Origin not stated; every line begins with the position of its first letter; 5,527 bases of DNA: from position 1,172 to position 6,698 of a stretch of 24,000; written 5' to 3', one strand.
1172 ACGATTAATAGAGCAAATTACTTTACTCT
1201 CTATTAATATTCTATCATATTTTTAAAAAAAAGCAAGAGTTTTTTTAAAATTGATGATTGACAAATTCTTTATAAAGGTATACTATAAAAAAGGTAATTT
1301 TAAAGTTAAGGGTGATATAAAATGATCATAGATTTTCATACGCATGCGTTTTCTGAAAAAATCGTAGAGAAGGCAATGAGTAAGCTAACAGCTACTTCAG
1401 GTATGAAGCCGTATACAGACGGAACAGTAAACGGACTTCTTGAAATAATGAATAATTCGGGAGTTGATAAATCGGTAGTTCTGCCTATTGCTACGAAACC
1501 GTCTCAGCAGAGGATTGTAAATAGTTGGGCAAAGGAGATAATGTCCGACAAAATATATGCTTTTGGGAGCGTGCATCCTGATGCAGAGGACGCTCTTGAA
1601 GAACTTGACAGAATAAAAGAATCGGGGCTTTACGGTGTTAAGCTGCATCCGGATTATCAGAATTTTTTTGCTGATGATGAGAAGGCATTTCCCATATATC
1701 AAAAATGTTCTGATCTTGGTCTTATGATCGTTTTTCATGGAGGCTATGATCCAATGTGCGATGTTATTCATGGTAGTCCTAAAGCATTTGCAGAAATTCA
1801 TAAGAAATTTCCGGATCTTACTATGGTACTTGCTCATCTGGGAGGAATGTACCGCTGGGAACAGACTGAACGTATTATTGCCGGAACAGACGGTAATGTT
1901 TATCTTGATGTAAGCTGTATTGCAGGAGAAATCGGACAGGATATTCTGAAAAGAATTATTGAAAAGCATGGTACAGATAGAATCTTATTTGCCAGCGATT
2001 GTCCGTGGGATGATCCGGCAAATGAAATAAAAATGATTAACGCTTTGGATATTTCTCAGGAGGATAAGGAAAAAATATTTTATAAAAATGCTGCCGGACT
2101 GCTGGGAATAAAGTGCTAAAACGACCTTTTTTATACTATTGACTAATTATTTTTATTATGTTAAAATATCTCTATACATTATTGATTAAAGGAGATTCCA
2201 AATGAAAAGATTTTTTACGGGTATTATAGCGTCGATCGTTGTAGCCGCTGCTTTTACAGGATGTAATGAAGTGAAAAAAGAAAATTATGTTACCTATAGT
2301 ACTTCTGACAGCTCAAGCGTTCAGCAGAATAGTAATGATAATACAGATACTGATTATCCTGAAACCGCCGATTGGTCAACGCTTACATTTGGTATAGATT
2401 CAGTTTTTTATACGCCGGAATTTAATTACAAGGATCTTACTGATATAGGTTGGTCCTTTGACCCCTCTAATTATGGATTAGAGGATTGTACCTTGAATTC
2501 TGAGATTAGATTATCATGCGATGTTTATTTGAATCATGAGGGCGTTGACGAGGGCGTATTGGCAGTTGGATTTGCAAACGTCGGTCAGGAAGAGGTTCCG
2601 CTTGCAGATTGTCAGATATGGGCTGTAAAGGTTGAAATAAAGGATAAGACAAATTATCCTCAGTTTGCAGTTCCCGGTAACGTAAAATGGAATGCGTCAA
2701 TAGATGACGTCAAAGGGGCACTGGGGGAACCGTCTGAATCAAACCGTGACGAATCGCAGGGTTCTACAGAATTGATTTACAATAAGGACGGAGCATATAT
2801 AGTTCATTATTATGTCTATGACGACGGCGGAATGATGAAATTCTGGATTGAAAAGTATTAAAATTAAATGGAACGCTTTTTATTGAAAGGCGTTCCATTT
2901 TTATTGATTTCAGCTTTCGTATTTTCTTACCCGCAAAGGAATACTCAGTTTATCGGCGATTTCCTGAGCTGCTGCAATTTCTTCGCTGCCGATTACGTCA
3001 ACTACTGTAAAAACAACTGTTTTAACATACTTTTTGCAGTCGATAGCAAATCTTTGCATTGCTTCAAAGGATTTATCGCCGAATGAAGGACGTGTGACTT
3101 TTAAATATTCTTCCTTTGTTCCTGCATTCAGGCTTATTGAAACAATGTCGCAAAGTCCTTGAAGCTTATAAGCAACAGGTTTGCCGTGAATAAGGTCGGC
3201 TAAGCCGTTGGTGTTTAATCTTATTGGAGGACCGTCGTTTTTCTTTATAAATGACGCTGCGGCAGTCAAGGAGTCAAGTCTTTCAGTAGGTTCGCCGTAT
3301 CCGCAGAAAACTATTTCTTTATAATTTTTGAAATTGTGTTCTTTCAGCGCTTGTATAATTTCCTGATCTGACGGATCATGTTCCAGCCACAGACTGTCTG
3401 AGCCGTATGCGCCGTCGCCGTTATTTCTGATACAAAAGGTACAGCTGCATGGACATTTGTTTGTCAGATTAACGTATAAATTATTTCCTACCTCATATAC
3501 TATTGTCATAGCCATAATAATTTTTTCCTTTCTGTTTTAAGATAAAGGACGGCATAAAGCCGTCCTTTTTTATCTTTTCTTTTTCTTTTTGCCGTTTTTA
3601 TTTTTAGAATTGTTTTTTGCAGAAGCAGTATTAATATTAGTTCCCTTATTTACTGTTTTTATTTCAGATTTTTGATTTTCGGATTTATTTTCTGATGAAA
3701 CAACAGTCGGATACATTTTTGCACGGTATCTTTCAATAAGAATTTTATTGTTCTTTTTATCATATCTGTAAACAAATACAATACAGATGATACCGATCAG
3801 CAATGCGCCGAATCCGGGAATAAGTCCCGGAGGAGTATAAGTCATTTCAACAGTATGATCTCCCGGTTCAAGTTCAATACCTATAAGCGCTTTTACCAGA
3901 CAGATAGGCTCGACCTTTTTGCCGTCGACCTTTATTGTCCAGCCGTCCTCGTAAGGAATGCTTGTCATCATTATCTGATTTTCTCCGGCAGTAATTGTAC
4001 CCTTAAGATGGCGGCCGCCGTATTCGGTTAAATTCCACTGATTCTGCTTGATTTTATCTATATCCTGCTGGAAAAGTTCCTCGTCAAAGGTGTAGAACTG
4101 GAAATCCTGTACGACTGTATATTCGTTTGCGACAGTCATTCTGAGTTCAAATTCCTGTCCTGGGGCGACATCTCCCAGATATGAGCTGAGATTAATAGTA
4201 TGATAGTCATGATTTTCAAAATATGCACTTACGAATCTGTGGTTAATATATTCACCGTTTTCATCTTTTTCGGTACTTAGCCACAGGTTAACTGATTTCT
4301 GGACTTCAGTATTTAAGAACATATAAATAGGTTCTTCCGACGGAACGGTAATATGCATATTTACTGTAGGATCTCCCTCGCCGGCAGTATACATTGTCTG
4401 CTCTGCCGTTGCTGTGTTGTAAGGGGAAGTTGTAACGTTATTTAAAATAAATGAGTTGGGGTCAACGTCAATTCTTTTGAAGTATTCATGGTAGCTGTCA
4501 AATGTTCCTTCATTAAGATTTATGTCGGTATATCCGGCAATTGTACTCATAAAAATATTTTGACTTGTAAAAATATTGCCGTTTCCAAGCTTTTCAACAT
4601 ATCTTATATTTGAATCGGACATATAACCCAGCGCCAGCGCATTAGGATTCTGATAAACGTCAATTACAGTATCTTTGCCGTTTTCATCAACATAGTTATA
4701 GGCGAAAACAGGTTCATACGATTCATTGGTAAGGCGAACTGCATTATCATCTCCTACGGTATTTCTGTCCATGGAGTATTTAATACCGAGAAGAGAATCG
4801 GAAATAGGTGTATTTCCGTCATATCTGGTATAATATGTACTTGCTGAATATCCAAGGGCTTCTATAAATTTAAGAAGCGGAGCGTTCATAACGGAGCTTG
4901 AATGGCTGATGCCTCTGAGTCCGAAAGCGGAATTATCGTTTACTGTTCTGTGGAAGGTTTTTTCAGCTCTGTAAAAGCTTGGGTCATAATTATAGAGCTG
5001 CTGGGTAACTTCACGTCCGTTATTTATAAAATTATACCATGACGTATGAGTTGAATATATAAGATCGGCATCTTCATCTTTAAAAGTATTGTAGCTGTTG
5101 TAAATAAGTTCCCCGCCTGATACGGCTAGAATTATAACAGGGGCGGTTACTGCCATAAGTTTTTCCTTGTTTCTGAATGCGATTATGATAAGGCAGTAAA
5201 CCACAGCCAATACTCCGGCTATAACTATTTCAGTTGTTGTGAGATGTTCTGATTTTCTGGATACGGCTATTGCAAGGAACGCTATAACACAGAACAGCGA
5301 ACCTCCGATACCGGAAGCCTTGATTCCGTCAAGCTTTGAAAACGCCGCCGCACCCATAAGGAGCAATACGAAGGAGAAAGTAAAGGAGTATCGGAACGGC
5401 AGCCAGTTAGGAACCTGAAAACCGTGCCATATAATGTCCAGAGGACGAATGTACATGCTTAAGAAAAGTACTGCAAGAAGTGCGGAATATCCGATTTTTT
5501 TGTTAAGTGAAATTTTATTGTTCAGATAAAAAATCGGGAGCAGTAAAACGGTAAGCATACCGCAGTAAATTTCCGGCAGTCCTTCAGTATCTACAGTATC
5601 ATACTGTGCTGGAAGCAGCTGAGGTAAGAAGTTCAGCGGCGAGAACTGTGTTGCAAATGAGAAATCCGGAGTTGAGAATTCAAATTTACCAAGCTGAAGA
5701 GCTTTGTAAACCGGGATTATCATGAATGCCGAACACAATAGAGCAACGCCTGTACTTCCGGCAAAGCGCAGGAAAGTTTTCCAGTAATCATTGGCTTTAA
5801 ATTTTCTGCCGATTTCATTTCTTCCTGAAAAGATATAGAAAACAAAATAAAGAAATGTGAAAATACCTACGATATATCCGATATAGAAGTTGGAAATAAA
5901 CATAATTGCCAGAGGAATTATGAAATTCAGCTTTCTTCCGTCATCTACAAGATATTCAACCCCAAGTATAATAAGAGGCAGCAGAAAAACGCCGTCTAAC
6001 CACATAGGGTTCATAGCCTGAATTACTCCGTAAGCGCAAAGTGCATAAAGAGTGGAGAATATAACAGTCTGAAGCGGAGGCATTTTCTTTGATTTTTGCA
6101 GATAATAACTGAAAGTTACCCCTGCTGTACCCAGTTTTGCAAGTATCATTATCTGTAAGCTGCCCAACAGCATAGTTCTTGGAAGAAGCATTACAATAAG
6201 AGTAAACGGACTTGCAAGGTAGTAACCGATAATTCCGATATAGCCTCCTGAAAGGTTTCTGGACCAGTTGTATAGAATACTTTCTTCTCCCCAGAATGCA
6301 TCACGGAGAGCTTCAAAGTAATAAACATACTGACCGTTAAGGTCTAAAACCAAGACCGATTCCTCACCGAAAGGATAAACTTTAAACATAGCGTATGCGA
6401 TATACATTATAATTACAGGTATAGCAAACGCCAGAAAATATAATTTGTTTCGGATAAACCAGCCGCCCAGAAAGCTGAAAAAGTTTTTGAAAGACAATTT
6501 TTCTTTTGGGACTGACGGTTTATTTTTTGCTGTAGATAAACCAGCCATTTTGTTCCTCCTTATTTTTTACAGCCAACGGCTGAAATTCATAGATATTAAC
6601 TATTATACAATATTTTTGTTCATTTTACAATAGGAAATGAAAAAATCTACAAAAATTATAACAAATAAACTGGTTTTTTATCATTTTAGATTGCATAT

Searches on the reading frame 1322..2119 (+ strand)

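Call 75: search_protein_families(library=pfam, proteins=[window:1322-2119:+], max_evalue=0.00001)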
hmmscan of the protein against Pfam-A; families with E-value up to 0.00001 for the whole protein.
window:1322-2119:+ (265 aa): 1 family
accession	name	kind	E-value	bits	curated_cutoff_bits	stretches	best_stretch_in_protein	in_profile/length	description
PF04909.20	Amidohydro_2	-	4.8e-39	135.3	26.4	1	3-263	1-289/289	Amidohydrolase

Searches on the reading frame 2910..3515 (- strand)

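Call 7: search_protein_families(library=pfam, proteins=[window:2910-3515:-], max_evalue=0.01)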
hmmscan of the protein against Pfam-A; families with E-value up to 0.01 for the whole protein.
window:2910-3515:- (201 aa): 3 families
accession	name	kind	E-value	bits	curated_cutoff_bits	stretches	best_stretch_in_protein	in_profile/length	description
PF04055.27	Radical_SAM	-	2.2e-14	54.4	29.5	1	15-165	1-142/166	Radical SAM superfamily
PF23269.1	DUF7074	-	0.0031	18.2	27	0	47-79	5-37/88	Domain of unknown function (DUF7074)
PF23333.1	VWC2L_1st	-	0.0082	16.5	27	0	6-26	10-29/40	VWC2L-like, N-terminal domain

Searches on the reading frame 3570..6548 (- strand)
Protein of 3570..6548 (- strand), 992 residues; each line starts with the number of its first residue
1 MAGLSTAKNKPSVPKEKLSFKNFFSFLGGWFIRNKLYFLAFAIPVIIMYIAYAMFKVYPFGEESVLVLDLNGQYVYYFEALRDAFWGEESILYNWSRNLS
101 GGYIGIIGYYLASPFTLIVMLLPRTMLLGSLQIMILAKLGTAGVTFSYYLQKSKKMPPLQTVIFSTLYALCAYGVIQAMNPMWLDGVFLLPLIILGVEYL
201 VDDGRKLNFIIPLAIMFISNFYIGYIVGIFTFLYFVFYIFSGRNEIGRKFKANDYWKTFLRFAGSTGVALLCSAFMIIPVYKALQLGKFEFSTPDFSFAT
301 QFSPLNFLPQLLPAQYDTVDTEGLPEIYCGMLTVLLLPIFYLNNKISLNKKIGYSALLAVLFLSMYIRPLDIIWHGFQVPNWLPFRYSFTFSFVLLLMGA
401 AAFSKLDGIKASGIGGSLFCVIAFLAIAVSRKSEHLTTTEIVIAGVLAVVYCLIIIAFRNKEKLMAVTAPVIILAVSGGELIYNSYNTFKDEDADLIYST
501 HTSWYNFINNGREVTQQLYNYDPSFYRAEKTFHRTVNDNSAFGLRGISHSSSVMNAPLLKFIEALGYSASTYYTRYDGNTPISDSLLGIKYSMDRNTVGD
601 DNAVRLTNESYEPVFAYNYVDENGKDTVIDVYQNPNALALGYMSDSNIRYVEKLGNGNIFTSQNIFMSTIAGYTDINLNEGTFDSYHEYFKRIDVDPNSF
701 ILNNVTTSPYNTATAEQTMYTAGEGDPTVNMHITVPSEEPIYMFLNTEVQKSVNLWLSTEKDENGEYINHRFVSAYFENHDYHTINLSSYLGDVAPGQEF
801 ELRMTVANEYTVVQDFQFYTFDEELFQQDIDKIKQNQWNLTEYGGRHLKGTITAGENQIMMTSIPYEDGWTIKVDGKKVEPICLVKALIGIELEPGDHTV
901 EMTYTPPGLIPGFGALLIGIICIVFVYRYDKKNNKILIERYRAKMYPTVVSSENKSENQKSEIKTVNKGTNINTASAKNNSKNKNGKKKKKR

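Call 7: search_protein_families(library=pfam, proteins=[window:3570-6548:-], max_evalue=0.01)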
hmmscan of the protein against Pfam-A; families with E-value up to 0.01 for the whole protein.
window:3570-6548:- (992 aa): 1 family
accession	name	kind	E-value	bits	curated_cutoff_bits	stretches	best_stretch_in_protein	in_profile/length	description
PF09586.16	YfhO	-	3e-180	601.9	28.5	1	40-913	1-832/835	Bacterial membrane protein YfhO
